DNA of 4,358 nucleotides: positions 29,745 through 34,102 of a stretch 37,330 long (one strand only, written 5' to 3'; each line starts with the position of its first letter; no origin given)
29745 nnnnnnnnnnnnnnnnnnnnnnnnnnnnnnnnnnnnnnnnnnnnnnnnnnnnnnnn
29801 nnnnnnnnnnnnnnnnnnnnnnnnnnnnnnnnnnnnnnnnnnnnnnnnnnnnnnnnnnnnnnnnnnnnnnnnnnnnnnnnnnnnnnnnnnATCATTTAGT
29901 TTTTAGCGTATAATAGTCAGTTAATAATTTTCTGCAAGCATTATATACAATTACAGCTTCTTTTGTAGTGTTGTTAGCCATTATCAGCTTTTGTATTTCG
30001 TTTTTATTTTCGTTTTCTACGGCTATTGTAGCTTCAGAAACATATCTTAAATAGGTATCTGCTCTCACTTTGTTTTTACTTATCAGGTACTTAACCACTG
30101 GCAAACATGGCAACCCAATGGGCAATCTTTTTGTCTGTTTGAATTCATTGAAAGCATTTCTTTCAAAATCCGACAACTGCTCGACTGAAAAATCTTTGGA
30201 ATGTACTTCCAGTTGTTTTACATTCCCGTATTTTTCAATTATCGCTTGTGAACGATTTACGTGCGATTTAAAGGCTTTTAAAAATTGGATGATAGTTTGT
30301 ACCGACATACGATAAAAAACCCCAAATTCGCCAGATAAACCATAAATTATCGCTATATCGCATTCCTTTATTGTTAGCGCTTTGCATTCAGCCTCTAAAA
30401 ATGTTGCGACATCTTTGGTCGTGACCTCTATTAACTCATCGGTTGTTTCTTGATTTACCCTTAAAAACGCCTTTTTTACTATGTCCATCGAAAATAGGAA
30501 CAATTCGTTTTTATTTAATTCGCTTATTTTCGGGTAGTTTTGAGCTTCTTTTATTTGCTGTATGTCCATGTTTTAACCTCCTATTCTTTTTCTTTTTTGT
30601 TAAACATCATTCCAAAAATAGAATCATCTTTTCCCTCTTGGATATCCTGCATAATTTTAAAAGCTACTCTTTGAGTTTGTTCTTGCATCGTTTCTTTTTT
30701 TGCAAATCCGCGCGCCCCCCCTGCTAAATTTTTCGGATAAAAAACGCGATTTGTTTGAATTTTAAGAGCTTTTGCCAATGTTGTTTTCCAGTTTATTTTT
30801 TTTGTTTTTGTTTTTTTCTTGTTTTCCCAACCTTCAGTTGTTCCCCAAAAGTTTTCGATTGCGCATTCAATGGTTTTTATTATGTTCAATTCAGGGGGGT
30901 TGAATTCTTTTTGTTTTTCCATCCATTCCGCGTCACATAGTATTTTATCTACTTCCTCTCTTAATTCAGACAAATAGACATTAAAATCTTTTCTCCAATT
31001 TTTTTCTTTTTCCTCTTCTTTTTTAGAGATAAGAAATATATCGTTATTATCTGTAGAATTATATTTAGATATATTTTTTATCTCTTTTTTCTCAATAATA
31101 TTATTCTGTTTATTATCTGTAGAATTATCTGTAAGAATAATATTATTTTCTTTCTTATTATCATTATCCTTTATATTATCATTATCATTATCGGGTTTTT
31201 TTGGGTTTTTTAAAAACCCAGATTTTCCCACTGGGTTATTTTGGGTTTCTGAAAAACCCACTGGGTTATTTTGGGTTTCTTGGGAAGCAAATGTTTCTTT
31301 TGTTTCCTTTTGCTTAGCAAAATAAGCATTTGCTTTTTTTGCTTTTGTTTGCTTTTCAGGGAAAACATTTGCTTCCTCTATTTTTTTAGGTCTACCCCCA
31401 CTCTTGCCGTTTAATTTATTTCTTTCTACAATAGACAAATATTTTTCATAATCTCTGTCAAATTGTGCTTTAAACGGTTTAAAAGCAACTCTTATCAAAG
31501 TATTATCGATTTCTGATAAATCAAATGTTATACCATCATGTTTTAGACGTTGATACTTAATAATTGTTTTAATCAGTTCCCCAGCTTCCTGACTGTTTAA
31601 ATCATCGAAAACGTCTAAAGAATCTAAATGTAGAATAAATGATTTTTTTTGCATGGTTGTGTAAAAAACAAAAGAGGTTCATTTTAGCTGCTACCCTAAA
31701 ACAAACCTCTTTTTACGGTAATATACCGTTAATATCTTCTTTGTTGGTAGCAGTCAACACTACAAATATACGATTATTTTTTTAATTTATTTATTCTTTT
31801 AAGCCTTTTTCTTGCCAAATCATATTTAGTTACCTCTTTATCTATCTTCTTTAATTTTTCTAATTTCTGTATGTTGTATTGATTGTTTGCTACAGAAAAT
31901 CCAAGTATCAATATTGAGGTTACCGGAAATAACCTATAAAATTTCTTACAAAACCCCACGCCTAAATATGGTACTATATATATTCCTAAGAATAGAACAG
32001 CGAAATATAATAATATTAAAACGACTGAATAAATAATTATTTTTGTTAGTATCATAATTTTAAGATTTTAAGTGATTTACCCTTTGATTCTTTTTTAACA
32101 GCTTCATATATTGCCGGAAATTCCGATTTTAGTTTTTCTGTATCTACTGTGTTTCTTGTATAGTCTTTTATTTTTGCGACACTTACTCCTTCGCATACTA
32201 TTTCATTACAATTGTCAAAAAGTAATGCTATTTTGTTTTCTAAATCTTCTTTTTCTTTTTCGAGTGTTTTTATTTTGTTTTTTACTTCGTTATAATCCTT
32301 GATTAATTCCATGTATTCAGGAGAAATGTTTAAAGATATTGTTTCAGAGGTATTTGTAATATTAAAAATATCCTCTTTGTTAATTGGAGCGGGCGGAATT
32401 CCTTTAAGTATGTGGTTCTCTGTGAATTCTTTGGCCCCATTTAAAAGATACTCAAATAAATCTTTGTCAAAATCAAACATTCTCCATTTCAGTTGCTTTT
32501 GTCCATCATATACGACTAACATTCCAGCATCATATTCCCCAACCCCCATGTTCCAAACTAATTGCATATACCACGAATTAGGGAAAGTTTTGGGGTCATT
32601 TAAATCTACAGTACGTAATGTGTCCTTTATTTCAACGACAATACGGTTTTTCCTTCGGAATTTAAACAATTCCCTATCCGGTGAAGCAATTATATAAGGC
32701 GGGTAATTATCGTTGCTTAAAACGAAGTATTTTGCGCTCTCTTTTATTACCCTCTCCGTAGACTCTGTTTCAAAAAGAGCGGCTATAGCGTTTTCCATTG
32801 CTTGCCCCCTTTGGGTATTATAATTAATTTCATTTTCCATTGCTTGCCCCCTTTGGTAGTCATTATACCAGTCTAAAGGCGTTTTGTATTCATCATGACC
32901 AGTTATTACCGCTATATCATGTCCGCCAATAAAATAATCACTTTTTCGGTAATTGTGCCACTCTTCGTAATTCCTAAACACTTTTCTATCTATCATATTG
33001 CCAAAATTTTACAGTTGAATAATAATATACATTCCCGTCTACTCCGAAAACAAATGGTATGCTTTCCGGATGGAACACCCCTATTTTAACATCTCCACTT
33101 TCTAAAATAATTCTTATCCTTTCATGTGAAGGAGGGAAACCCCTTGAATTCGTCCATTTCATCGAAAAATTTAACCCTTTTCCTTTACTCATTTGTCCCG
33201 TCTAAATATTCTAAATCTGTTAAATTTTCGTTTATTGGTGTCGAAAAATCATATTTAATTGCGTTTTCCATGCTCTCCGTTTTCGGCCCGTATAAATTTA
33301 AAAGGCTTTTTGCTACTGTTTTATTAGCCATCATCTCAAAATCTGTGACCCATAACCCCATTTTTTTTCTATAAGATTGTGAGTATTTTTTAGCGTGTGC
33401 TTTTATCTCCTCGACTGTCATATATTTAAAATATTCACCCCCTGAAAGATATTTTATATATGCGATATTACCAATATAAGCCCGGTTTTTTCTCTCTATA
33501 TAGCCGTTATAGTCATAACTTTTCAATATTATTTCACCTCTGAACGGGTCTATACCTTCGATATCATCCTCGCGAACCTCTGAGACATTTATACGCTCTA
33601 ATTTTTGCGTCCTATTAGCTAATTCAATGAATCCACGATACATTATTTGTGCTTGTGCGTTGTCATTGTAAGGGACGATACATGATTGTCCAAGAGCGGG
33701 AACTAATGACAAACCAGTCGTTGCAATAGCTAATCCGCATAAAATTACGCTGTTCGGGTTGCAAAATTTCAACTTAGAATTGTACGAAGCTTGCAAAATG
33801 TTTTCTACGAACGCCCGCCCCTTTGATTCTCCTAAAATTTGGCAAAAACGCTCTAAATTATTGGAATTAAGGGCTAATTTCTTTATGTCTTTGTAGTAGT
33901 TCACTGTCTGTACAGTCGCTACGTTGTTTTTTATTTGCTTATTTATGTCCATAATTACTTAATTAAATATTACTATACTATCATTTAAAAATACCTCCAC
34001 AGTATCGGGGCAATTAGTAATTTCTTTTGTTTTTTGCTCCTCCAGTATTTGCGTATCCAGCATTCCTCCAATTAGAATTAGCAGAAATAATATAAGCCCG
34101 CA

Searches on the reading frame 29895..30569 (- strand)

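Call 15: search_protein_families(library=pfam, proteins=[window:29895-30569:-], max_evalue=0.01)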
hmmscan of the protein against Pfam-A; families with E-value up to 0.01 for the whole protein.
window:29895-30569:- (225 aa): 1 family
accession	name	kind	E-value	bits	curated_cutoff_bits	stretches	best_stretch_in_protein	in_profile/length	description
PF07237.17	DUF1428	-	0.0076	16.9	27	0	98-138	16-56/102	Protein of unknown function (DUF1428)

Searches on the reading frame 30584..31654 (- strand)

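Call 15: search_protein_families(library=pfam, proteins=[window:30584-31654:-], max_evalue=0.01)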
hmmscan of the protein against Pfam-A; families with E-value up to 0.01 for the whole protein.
window:30584-31654:- (357 aa): 1 family
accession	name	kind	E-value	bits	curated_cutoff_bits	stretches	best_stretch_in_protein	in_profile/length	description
PF19808.4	DUF6291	-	1.1e-18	67.6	27.2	1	5-90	1-79/79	Family of unknown function (DUF6291)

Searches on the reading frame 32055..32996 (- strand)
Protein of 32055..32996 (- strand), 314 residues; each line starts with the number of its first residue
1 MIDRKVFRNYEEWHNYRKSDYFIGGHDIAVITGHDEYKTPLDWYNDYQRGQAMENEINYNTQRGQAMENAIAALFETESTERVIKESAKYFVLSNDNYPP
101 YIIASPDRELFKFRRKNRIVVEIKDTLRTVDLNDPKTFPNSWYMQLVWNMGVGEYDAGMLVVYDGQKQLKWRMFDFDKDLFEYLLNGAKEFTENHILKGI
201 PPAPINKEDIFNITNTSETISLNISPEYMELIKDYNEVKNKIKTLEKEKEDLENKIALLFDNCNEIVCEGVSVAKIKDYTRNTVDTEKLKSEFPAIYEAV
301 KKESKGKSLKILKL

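Call 15: search_protein_families(library=pfam, proteins=[window:32055-32996:-], max_evalue=0.01)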
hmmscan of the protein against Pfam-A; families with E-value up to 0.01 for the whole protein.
window:32055-32996:- (314 aa): 1 family
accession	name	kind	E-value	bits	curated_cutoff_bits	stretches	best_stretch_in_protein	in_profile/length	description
PF09588.16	YqaJ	-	4e-13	50.3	22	1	12-155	1-149/150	YqaJ-like viral recombinase domain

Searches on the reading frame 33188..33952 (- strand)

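Call 15: search_protein_families(library=pfam, proteins=[window:33188-33952:-], max_evalue=0.01)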
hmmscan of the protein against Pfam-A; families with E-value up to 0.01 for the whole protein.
window:33188-33952:- (255 aa): 1 family
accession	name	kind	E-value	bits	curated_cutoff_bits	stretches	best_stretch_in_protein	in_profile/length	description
PF03837.19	RecT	-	3.6e-31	108.7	24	1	54-233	8-183/198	RecT family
